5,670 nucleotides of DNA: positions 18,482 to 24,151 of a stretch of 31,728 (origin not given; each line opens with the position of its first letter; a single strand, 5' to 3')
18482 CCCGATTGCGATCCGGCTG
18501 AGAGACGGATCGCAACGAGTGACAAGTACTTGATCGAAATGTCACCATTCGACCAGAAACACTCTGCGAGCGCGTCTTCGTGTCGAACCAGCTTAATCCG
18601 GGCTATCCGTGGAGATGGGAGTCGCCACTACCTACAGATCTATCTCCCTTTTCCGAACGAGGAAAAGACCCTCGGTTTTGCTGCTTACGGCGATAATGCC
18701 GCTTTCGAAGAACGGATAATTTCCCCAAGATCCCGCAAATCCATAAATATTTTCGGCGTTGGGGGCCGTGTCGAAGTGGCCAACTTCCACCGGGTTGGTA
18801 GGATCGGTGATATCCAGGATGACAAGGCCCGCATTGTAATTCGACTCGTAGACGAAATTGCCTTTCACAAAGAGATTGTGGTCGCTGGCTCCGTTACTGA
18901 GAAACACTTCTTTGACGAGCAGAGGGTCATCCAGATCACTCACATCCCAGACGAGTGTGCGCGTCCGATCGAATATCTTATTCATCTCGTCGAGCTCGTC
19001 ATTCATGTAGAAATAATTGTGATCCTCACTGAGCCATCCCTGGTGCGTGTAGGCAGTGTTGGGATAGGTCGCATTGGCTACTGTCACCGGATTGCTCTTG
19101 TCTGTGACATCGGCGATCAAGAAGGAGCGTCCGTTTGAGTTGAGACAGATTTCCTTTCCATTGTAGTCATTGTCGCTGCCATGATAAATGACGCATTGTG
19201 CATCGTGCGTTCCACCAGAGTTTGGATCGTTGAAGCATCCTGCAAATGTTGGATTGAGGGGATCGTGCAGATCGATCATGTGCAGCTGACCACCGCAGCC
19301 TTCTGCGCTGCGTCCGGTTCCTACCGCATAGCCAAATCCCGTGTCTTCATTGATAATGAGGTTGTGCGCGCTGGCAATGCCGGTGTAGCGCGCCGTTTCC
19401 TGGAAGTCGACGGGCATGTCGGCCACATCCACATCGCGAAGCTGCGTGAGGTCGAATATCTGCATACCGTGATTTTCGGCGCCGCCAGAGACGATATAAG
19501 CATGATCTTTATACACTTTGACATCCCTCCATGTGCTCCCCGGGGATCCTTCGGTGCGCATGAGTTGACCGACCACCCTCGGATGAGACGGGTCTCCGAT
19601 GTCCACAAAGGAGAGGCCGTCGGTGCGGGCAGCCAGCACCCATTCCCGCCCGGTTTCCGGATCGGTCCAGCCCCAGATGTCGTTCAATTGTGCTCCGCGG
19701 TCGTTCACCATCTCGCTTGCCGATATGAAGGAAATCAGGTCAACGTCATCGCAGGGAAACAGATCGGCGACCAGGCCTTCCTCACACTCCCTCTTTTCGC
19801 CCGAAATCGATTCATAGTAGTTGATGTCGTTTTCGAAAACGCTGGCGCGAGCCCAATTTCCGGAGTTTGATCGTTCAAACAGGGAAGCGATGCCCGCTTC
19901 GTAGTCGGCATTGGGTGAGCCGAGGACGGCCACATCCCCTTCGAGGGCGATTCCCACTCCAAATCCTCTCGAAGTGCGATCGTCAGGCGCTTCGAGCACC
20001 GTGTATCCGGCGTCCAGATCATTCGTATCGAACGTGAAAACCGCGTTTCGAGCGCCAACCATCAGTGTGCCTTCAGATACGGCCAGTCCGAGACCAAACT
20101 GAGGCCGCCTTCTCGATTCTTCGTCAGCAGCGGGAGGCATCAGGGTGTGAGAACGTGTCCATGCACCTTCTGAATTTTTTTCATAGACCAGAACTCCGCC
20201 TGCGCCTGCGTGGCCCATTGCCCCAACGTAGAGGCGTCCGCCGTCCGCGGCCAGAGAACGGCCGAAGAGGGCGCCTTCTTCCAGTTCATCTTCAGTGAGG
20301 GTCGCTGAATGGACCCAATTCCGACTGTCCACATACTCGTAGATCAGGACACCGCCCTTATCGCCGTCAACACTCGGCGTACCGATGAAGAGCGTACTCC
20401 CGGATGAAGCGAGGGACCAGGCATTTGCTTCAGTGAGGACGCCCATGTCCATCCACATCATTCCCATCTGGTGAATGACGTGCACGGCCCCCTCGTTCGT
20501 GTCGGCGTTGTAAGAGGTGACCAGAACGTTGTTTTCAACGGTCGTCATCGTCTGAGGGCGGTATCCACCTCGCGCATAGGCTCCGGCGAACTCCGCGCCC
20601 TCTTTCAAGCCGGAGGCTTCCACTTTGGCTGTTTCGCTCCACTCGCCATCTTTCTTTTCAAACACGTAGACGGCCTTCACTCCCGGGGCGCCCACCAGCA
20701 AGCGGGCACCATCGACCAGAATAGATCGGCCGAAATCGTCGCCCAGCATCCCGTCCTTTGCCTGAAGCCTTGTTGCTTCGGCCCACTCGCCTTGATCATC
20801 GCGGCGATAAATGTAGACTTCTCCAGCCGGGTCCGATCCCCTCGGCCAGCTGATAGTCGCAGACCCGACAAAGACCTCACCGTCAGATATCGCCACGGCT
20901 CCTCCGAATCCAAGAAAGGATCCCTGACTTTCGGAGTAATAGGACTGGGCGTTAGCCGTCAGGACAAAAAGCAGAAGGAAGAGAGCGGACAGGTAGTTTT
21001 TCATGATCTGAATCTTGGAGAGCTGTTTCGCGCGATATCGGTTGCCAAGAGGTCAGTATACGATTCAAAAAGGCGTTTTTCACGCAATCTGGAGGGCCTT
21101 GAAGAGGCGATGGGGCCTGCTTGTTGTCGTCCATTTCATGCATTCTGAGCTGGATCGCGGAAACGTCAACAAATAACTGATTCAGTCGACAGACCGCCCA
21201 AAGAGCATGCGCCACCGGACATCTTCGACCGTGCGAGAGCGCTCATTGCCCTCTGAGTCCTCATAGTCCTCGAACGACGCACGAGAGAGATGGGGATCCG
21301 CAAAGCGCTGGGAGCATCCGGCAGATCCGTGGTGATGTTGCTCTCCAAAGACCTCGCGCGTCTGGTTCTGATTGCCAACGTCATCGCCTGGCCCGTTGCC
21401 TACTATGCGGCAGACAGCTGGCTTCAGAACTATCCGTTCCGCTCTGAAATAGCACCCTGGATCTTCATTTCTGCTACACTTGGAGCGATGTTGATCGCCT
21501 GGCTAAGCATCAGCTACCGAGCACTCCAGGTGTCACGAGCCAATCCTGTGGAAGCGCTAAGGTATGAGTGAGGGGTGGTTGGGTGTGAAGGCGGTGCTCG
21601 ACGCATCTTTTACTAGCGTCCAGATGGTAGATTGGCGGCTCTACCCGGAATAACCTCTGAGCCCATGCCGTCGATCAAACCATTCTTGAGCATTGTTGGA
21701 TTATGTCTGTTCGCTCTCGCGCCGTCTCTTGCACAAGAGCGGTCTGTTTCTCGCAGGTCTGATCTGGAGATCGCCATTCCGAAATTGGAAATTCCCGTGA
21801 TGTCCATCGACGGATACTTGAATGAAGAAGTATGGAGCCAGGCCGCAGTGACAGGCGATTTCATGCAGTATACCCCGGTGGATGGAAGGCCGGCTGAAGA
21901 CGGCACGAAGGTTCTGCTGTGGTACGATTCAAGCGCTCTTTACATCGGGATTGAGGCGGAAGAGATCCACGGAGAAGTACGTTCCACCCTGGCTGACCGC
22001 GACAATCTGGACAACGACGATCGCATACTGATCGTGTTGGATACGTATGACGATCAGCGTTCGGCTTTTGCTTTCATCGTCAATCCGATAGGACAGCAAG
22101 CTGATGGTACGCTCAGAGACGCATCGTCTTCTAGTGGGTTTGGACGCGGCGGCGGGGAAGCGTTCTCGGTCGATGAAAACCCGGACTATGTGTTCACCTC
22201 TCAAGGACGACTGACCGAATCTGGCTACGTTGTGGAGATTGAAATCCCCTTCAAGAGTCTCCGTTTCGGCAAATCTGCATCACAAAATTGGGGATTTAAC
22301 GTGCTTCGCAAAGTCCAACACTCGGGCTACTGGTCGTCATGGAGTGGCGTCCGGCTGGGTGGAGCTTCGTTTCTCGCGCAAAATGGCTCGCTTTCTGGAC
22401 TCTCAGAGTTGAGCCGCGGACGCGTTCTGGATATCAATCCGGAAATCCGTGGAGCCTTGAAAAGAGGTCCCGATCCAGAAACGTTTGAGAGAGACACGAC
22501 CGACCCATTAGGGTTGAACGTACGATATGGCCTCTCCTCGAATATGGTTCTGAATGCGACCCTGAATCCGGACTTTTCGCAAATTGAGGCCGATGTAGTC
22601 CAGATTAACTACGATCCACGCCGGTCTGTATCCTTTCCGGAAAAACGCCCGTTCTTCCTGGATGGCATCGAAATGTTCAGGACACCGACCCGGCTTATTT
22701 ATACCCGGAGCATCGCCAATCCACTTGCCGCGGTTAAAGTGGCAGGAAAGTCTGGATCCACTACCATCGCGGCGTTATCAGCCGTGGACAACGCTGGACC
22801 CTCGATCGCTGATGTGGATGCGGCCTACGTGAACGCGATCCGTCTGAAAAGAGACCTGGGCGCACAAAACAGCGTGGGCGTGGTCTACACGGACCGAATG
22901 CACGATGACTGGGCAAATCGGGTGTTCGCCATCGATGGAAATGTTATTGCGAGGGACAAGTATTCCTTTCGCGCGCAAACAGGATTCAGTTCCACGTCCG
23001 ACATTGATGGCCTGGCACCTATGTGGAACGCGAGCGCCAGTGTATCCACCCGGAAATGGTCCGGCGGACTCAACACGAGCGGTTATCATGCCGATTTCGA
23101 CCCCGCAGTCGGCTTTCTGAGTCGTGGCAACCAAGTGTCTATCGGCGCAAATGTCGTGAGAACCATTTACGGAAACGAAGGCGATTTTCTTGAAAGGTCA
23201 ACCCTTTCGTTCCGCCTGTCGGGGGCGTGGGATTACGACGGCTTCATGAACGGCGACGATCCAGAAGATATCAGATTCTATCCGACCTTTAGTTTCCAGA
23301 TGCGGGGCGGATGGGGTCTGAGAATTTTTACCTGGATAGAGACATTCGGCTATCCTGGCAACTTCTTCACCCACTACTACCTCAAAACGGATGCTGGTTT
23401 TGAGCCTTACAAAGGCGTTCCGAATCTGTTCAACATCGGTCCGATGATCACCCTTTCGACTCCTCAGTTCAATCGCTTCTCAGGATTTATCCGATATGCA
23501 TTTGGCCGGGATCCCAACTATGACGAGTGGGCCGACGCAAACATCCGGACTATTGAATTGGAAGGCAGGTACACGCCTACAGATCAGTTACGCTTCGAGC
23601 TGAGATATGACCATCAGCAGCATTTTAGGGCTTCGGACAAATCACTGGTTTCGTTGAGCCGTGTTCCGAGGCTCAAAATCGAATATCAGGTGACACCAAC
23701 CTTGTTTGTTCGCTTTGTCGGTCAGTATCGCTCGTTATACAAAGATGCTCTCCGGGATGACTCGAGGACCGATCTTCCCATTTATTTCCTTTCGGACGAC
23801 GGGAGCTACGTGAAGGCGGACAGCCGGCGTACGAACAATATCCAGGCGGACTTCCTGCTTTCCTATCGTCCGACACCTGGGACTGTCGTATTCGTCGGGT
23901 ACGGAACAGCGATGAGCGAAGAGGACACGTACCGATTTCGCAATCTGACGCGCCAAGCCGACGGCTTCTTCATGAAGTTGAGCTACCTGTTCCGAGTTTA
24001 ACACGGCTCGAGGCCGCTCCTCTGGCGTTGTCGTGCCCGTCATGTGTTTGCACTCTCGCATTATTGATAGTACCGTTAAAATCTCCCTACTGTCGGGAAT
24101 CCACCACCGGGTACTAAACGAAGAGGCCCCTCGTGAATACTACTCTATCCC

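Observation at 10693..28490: Four IS-free gene-fusing junctions, with decay confined to the broken genes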

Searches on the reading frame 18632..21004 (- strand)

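Call 4: search_protein_families(library=pfam, proteins=[window:18632-21004:-], max_evalue=0.01)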
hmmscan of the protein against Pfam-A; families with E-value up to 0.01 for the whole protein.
window:18632-21004:- (790 aa): 2 families
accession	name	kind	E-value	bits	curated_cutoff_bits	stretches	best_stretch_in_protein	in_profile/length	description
PF14312.12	FG-GAP_2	-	3e-16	59.8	23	1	74-114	1-48/49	FG-GAP repeat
PF08309.17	LVIVD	-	1.5e-14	53.5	20.2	1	710-746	6-42/42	LVIVD repeat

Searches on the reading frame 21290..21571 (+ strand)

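Call 4: search_protein_families(library=pfam, proteins=[window:21290-21571:+], max_evalue=0.01)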
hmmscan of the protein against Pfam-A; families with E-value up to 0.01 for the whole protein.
window:21290-21571:+ (93 aa): 2 families
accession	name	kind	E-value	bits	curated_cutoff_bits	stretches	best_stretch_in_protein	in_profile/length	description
PF02687.27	FtsX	-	1.2e-08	35.4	25.5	1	1-86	30-120/120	FtsX-like permease C-terminal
PF05009.17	EBV-NA3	-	0.0056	16.7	24.4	1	1-70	1-68/254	Epstein-Barr virus nuclear antigen 3 (EBNA-3)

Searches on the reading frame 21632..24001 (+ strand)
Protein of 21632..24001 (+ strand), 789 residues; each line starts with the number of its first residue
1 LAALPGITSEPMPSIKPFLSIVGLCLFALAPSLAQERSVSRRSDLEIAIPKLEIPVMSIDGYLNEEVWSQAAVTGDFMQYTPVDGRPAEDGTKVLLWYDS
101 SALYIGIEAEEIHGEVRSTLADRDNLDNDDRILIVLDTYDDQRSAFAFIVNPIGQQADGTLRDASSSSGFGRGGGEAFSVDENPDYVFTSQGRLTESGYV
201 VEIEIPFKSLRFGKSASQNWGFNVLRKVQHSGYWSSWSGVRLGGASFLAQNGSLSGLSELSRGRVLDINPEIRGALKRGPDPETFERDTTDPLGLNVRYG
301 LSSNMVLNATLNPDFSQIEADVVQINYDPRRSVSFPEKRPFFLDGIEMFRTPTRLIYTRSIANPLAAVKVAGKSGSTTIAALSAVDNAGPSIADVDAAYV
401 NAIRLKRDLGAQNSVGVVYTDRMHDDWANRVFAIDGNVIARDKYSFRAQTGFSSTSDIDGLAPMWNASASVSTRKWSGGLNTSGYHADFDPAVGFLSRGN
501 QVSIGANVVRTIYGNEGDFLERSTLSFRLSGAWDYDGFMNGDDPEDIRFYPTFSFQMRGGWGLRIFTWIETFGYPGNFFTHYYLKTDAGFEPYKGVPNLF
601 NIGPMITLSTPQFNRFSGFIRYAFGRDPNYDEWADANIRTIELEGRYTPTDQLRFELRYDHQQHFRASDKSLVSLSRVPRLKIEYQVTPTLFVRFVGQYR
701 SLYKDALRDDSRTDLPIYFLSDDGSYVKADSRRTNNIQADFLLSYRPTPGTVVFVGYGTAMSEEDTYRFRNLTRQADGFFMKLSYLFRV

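Call 4: search_protein_families(library=pfam, proteins=[window:21632-24001:+], max_evalue=0.01)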
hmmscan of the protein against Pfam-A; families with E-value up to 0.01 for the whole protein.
window:21632-24001:+ (789 aa): 2 families
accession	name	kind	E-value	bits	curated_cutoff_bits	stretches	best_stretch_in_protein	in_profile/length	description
PF19313.5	DUF5916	-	6.8e-16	58.6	22.6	1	289-363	24-96/572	Domain of unknown function (DUF5916)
PF06452.16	CBM9_1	-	3e-05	24.4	23.4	1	59-225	1-147/185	Carbohydrate family 9 binding domain-like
